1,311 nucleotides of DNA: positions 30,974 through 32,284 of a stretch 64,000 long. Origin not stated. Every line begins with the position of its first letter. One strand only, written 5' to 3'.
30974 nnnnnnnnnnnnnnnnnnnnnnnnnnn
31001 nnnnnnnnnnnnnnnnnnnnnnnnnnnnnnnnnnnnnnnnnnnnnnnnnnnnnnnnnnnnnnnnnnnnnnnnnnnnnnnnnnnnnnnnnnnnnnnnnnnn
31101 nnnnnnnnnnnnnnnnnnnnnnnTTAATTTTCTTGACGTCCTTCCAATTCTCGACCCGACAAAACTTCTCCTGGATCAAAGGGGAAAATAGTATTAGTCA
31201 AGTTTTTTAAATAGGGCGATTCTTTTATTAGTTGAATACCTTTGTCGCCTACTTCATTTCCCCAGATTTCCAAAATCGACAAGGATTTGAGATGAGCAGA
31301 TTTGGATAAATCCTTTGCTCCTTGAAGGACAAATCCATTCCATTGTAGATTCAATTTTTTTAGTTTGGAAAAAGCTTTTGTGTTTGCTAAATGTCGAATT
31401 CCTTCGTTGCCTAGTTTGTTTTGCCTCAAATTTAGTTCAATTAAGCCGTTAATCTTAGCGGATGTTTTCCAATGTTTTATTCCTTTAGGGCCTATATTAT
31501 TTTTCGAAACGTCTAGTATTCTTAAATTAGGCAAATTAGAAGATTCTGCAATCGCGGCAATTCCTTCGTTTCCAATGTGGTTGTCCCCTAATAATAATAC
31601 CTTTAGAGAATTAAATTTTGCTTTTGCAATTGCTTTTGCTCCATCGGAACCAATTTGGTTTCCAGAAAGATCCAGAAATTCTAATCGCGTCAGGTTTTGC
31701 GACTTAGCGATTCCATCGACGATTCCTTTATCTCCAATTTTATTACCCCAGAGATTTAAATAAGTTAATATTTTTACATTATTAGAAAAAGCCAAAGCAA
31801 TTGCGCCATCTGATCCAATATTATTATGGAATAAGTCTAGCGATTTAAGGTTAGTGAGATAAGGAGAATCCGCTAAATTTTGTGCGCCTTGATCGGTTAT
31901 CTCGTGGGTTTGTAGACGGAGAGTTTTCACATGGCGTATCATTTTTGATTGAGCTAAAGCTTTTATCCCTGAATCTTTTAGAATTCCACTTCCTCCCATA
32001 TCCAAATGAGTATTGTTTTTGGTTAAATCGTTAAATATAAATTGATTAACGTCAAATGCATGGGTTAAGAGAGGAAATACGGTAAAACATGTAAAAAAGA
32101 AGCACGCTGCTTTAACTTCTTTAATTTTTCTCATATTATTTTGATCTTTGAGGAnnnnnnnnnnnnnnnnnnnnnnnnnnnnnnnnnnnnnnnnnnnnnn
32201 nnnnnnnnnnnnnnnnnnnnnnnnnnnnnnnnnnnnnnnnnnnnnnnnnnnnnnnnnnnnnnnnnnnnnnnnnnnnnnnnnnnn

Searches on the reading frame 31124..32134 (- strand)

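Call 39: search_protein_families(library=pfam, proteins=[window:31124-32134:-], max_evalue=0.0001)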
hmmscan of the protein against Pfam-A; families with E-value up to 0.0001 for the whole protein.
window:31124-32134:- (336 aa): 4 families
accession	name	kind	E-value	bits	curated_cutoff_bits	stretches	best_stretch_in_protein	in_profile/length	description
PF13516.12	LRR_6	-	2.2e-39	130.8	23.4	2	93-115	2-24/24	Leucine Rich repeat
PF00560.39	LRR_1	-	1.9e-15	54.1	20.6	0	150-164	1-15/23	Leucine Rich Repeat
PF12799.13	LRR_4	-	8.1e-15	55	27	0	176-213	2-34/44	Leucine Rich repeats (2 copies)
PF13855.12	LRR_8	-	3.6e-05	23.9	27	0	94-161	1-61/61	Leucine rich repeat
